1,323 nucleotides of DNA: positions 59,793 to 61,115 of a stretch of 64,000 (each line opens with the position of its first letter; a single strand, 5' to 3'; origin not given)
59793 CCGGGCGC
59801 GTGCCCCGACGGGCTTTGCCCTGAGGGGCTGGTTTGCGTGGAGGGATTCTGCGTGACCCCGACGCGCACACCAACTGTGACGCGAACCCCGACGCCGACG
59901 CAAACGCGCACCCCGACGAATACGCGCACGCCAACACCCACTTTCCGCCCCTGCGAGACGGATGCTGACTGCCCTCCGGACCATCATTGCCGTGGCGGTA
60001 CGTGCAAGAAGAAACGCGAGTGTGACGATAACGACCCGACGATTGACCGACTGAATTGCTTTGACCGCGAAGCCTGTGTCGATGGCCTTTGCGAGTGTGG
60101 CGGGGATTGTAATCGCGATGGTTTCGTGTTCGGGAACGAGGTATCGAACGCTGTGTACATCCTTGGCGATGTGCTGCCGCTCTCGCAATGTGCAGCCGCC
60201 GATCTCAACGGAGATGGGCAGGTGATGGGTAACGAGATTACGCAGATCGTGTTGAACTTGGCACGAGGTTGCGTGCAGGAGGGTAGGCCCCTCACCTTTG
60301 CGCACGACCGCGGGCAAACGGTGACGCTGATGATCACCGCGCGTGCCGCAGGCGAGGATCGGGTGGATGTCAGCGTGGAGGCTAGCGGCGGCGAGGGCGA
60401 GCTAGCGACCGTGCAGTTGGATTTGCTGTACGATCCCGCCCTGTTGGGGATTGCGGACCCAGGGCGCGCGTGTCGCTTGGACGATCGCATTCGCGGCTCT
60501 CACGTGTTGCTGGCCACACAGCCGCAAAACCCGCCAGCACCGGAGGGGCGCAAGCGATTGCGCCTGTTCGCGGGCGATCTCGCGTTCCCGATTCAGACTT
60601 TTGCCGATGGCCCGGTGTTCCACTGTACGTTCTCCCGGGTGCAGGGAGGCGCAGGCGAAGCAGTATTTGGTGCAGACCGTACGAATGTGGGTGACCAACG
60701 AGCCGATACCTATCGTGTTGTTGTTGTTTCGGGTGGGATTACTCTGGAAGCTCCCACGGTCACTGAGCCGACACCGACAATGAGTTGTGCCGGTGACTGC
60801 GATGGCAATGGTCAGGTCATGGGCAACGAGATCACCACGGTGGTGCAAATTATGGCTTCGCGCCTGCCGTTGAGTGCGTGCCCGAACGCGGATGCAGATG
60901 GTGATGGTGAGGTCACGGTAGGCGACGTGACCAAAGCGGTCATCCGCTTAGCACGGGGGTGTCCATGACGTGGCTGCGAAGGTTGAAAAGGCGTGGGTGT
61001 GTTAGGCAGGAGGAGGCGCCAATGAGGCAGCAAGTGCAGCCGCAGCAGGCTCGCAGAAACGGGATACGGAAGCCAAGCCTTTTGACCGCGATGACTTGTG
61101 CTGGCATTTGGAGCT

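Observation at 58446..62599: Non-cellulosomal cohesin-dockerin-like two-gene module with a MYXO-CTERM-type surface anchor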

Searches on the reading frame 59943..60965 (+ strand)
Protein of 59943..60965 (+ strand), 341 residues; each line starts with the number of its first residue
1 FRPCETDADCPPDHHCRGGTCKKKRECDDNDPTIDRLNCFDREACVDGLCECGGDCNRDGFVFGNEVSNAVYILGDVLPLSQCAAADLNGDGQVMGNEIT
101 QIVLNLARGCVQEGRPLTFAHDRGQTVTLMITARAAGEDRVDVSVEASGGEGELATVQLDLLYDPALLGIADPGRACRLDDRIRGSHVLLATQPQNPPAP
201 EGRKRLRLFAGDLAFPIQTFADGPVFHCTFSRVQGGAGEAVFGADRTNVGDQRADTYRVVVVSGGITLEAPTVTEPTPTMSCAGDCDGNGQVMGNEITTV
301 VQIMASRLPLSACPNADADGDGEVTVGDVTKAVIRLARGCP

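Call 35: predict_structure(alignment_id=A6)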
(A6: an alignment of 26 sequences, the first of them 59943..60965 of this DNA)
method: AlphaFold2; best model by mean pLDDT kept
length: 341 residues; sequences in the alignment: 26
mean_pLDDT: 89.7   pTM: 0.73
mean pLDDT of the five models: 89.7, 88.8, 88.3, 87.6, 86.6
residues with pLDDT >= 90: 243; 70-90: 68; 50-70: 22; < 50: 8
segments of 3 or more residues with pLDDT < 50: 114-118, 275-277
pLDDT, mean of each block of 10 residues (from residue 1): 85 90 87 72 89 92 94 97 94 95 89 50 88 93 97 96 97 96 95 93 97 95 97 89 96 94 88 55 88 94 96 92 93 89 64
secondary structure, 60 per line:
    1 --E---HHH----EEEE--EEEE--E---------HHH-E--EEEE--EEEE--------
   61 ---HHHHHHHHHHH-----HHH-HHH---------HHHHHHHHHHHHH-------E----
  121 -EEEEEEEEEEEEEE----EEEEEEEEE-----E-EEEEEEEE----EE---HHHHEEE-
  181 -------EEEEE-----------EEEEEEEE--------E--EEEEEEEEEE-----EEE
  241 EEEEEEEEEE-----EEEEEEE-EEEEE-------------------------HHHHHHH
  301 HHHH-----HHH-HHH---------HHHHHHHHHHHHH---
elements in order: E14-17 E20-23 E43-46 E49-52 H64-74 H96-108 E122-135 E140-148 E156-163 H173-176 E177-179 E188-192 E204-211 E223-232 E238-250 E256-262 E264-268 H294-304 H326-338

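Call 39: fold_search(model_id=the predicted structure, library=pdb)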
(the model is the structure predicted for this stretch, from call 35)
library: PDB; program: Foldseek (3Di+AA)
matches with E <= 10: 1891; with E <= 0.001: 48
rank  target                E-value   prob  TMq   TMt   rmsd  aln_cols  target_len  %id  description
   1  6kgd_A                1.8e-09  1.00  0.34  0.74   3.8       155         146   19  Crystal structure of CaDoc0917(R49D)-CaCohA2 complex at pH 8.0 (released 2020-07-08)
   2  6kgc_A                2.1e-09  1.00  0.34  0.76   3.8       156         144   18  Crystal structure of CaDoc0917(R49D)-CaCohA2 complex at pH 5.4 (released 2020-07-08)
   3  6kgf_C                3.0e-09  1.00  0.34  0.72   4.5       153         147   20  Crystal structure of CaDoc0917(R16D)-CaCohA2 complex at pH 8.2 (released 2020-07-08)
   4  6kgf_A                5.4e-09  1.00  0.33  0.72   4.8       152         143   20  Crystal structure of CaDoc0917(R16D)-CaCohA2 complex at pH 8.2 (released 2020-07-08)
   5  6kge_A                9.2e-09  1.00  0.32  0.72   4.7       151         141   19  Crystal structure of CaDoc0917(R16D)-CaCohA2 complex at pH 5.5 (released 2020-07-08)
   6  2vn5_C                2.9e-08  1.00  0.34  0.71   4.3       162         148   17  The Clostridium cellulolyticum dockerin displays a dual binding mode for its cohesin partner (released 2008-05-20)
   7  4dh2_C                3.3e-08  1.00  0.32  0.63   6.6       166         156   13  Crystal structure of Coh-OlpC(Cthe_0452)-Doc435(Cthe_0435) complex: A novel type I Cohesin-Dockerin complex from Clost (released 2012-11-28)
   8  5k39_A                5.0e-08  1.00  0.30  0.54   5.2       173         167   15  THE TYPE II COHESIN DOCKERIN COMPLEX FROM CLOSTRIDIUM THERMOCELLUM (released 2017-03-29)
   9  2vn6_A                6.3e-08  1.00  0.30  0.61   5.0       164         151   17  The Clostridium cellulolyticum dockerin displays a dual binding mode for its cohesin partner (released 2008-05-13)
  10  2xdh                  8.4e-08  1.00  0.31  0.69   4.3       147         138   13  Non-cellulosomal cohesin from the hyperthermophilic archaeon Archaeoglobus fulgidus (released 2010-05-26)
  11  4dh2_A                1.3e-07  1.00  0.31  0.62   6.3       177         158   12  Crystal structure of Coh-OlpC(Cthe_0452)-Doc435(Cthe_0435) complex: A novel type I Cohesin-Dockerin complex from Clost (released 2012-11-28)
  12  1g1k_A                1.4e-07  1.00  0.33  0.72   3.8       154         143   17  COHESIN MODULE FROM THE CELLULOSOME OF CLOSTRIDIUM CELLULOLYTICUM (released 2000-11-22)
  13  5lxv_C                1.7e-07  1.00  0.33  0.62   4.5       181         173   14  Crystal structure of Ruminococcus flavefaciens scaffoldin C cohesin in complex with a dockerin from an uncharacterized (released 2016-10-19)
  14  4fl4_K                2.6e-07  1.00  0.29  0.54   5.3       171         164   12  Scaffoldin conformation and dynamics revealed by a ternary complex from the Clostridium thermocellum cellulosome (released 2012-06-27)
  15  3ghp_A                3.4e-07  1.00  0.33  0.55   5.9       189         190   14  Structure of the second type II cohesin module from the adaptor ScaA scaffoldin of Acetivibrio cellulolyticus (includi (released 2009-06-23)
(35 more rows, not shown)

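Call 43: find_related_loci(query=A6, collection=genome_contigs, flank=6000)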
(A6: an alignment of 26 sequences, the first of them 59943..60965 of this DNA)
Query A6 (341 aa) in genome_contigs; peptide patterns used: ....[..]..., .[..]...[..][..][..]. (x = any residue, [..] = any of these).
489 stretches matched a pattern; 342 encode a relative of the query (tblastn E <= 1e-3); the best 80 are kept; 80 distinct loci.
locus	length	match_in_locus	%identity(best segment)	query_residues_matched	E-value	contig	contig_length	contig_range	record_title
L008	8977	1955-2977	86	1-341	0e+0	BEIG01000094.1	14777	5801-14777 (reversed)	Bacterium HR30 DNA, contig: NODE_1161_94, isolate: HRbin30, whole genome shotgun sequence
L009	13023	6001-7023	85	1-341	0e+0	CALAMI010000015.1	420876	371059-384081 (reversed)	MAG: Candidatus Binatia bacterium isolate R1_Bin_MAXBIN__076_sub_1 genome assembly, contig: c_000002323716, whole genome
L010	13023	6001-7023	81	1-341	0e+0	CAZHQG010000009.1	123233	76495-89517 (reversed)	MAG TPA_asm: uncultured Candidatus Binatia bacterium isolate binchicken_co40_104 genome assembly, contig: NODE_180_lengt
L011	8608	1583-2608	71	1-341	4e-160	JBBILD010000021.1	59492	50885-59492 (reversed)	MAG: Myxococcales bacterium isolate SLS170214_bin_200 NODE_363_length_59492_cov_2.88332, whole genome shotgun sequence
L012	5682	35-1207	65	1-340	4e-146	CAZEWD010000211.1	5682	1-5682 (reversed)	MAG TPA_asm: uncultured Candidatus Binatia bacterium isolate SRP263991_co5_163 genome assembly, contig: NODE_28399_lengt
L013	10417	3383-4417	57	1-341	8e-119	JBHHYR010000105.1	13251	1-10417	MAG: Candidatus Binatia bacterium isolate Maj_2_bin.38 NODE_2574_length_13251_cov_6.402698, whole genome shotgun sequenc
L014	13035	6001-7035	54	1-341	1e-117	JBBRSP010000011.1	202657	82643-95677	MAG: Candidatus Binatia bacterium isolate La2_metabat2.097 La2_metabat2.097_K_809883L202657_cov_24.4220, whole genome sh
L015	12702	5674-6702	56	1-341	2e-117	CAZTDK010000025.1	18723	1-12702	MAG TPA_asm: uncultured Candidatus Binatia bacterium isolate binchicken_co54_374 genome assembly, contig: NODE_5231_leng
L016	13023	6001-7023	57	1-341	5e-117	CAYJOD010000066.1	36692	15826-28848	MAG TPA_asm: uncultured Candidatus Binatia bacterium isolate ERP124720_co1_58 genome assembly, contig: NODE_1573_length_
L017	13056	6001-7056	54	1-341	4e-105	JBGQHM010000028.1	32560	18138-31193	MAG: Candidatus Binatia bacterium isolate OBJ2_061818_070_72 k141_225539_length_32560_cov_15.6687, whole genome shotgun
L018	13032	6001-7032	52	1-341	5e-102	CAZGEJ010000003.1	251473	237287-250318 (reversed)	MAG TPA_asm: uncultured Candidatus Binatia bacterium isolate binchicken_co319_203 genome assembly, contig: NODE_48_lengt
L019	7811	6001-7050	53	1-341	4e-101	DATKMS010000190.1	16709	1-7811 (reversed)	MAG TPA_asm: Candidatus Margulisiibacteriota bacterium isolate SMAG_U14717 k141_91823, whole genome shotgun sequence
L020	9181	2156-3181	50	1-341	1e-107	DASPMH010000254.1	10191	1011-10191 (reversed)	MAG TPA_asm: Terriglobales bacterium isolate SMAG_U12087 k141_102063, whole genome shotgun sequence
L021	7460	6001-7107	38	3-341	5e-69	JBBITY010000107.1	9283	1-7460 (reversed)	MAG: Desulfurellales bacterium isolate PLS170224_bin_407 NODE_2614_length_9283_cov_3.517230, whole genome shotgun sequen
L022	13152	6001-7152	39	3-341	2e-70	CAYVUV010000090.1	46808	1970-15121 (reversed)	MAG TPA_asm: uncultured Candidatus Binatia bacterium isolate binchicken_co200_21 genome assembly, contig: k141_431841, w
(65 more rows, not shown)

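Call 66: search_protein_families(library=pfam, alignment_id=A10, max_evalue=0.001)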
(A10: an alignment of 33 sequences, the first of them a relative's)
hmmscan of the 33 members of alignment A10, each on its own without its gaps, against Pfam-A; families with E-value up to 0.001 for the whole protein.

A. member 1, L043:5113-6651:+ (513 aa): 0 families

B. families by the number of members that match (of 33 scanned): 49 families (the first 25 are shown)
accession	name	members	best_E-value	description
PF00036.39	EF-hand_1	15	5.7e-15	EF hand domain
PF13405.12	EF-hand_6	7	2.2e-10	EF-hand domain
PF13202.12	EF-hand_5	4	7.7e-09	EF hand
PF08450.18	SGL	3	4.5e-20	SMP-30/Gluconolactonase/LRE-like region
PF00404.24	Dockerin_1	3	3.1e-05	Dockerin type I domain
PF24684.1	Vgb_lyase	2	1e-169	Virginiamycin B lyase family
PF15902.12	Sortilin-Vps10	2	4.9e-35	Sortilin, neurotensin receptor 3,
PF14870.12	PSII_BNR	2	1.2e-13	Photosynthesis system II assembly factor YCF48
PF02012.26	BNR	2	5.6e-12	BNR/Asp-box repeat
PF07494.17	Reg_prop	2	5.9e-11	Two component regulator propeller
PF10282.15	Lactonase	2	1.1e-09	Lactonase, 7-bladed beta-propeller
PF13449.12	Phytase-like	2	3.1e-09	Esterase-like activity of phytase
PF01436.27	NHL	2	5.1e-09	NHL repeat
PF20067.5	SSL_N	2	8.1e-09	Strictosidine synthase-like, N-terminal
PF13499.12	EF-hand_7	2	4.6e-07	EF-hand domain pair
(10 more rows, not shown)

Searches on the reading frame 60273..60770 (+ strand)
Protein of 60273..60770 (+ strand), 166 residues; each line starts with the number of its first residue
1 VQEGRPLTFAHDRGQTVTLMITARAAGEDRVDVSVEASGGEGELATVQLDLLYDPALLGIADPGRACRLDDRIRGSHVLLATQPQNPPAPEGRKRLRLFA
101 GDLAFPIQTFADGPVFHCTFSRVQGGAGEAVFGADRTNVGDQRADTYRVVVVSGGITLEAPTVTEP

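Call 23: search_solved_structures(query=A5, max_evalue=1, show_alignments=2)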
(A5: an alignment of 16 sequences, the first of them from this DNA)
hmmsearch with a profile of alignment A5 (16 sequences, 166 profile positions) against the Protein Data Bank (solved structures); distinct sequences matched with E-value up to 1: 7.
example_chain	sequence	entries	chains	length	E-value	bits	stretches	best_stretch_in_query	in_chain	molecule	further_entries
6kg8_A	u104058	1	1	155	0.00067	22.4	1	13-67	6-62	Probably cellulosomal scaffolding protein, secreted cellulose-binding and cohesin domain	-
6kgc_A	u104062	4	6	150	0.0022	20.8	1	14-67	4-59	Probably cellulosomal scaffolding protein, secreted cellulose-binding and cohesin domain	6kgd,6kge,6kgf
5g5d_A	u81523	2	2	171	0.16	14.7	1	16-66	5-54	CELLULOSOME ANCHORING PROTEIN COHESIN REGION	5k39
6amx_A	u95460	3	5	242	0.48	13.1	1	103-143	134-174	ABC transporter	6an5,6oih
1bs0_A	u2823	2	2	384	0.92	12.2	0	59-99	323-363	PROTEIN (8-AMINO-7-OXONANOATE SYNTHASE) | 8-amino-7-oxononanoate synthase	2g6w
8dle_A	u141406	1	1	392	0.95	12.2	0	59-99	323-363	8-amino-7-oxononanoate synthase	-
8dku_A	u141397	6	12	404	0.97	12.2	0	103-143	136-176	ABC transporter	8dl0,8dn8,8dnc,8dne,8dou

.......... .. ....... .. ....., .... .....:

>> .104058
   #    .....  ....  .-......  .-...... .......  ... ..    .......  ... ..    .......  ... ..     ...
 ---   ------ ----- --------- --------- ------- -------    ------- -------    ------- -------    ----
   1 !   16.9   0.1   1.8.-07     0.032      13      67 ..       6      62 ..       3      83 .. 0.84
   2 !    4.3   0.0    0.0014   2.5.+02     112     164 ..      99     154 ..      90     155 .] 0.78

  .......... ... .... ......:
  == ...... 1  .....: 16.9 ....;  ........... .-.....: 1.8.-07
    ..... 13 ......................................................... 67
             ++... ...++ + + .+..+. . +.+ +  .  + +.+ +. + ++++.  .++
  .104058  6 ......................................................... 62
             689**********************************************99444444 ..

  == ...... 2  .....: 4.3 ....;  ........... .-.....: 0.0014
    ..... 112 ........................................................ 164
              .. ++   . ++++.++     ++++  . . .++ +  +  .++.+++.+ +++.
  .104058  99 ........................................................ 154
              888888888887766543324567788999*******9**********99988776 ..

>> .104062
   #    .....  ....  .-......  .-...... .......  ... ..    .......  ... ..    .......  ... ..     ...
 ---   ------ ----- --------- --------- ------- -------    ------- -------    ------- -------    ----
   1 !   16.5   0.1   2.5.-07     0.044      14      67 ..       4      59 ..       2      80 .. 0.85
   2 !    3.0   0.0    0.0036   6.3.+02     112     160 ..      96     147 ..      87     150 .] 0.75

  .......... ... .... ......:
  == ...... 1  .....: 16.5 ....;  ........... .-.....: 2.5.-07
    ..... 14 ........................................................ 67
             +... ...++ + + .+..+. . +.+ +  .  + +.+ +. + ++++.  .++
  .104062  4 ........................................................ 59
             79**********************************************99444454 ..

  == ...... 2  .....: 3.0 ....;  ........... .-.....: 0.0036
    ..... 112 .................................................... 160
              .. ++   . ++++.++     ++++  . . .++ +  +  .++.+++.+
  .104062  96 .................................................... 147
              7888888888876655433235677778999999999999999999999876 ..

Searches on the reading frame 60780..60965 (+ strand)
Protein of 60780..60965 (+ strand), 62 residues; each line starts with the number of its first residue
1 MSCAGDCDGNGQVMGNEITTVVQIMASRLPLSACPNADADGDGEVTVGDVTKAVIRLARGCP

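Call 81: search_solved_structures(query=A12, max_evalue=1, show_alignments=2)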
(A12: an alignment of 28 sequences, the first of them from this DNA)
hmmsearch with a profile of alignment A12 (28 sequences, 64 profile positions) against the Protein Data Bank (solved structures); distinct sequences matched with E-value up to 1: 224 (the best 60 are shown).
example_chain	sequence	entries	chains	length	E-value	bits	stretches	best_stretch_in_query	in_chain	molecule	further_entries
2jnx_A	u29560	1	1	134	4.7e-08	36.2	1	8-51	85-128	Calcium binding protein 2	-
2m7n_A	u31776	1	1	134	1.2e-05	28.5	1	8-51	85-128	Calcium-binding protein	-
1jfj_A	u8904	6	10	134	1.2e-05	28.5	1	8-51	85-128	CALCIUM-BINDING PROTEIN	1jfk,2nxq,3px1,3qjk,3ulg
9mvw_A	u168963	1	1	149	3.8e-05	26.9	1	8-52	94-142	Calmodulin-1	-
1ggz_A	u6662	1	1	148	5.8e-05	26.3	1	8-56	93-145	CALMODULIN-RELATED PROTEIN NB-1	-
2k0j_A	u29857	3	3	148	6.9e-05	26.1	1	8-52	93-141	calmodulin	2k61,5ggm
8aht_A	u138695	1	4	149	9.7e-05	25.6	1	8-56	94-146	Calmodulin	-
6xxx_AAA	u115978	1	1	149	0.00013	25.2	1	8-52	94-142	Calmodulin-1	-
6daf_A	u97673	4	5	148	0.0002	24.6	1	8-54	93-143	Calmodulin-1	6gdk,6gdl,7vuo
9kui_C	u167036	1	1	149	0.0002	24.5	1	8-54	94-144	Calmodulin-1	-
1mxe_A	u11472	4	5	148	0.00023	24.4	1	8-51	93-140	Calmodulin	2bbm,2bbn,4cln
2bkh_B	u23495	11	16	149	0.00023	24.3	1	8-51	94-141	CALMODULIN | AT15141p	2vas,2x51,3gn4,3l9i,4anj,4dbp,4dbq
2lv6_A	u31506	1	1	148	0.00024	24.3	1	8-51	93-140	Calmodulin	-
1ooj_A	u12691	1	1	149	0.00025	24.3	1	8-51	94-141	Calmodulin CMD-1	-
8zlw_N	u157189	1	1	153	0.00026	24.2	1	8-51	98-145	Calmodulin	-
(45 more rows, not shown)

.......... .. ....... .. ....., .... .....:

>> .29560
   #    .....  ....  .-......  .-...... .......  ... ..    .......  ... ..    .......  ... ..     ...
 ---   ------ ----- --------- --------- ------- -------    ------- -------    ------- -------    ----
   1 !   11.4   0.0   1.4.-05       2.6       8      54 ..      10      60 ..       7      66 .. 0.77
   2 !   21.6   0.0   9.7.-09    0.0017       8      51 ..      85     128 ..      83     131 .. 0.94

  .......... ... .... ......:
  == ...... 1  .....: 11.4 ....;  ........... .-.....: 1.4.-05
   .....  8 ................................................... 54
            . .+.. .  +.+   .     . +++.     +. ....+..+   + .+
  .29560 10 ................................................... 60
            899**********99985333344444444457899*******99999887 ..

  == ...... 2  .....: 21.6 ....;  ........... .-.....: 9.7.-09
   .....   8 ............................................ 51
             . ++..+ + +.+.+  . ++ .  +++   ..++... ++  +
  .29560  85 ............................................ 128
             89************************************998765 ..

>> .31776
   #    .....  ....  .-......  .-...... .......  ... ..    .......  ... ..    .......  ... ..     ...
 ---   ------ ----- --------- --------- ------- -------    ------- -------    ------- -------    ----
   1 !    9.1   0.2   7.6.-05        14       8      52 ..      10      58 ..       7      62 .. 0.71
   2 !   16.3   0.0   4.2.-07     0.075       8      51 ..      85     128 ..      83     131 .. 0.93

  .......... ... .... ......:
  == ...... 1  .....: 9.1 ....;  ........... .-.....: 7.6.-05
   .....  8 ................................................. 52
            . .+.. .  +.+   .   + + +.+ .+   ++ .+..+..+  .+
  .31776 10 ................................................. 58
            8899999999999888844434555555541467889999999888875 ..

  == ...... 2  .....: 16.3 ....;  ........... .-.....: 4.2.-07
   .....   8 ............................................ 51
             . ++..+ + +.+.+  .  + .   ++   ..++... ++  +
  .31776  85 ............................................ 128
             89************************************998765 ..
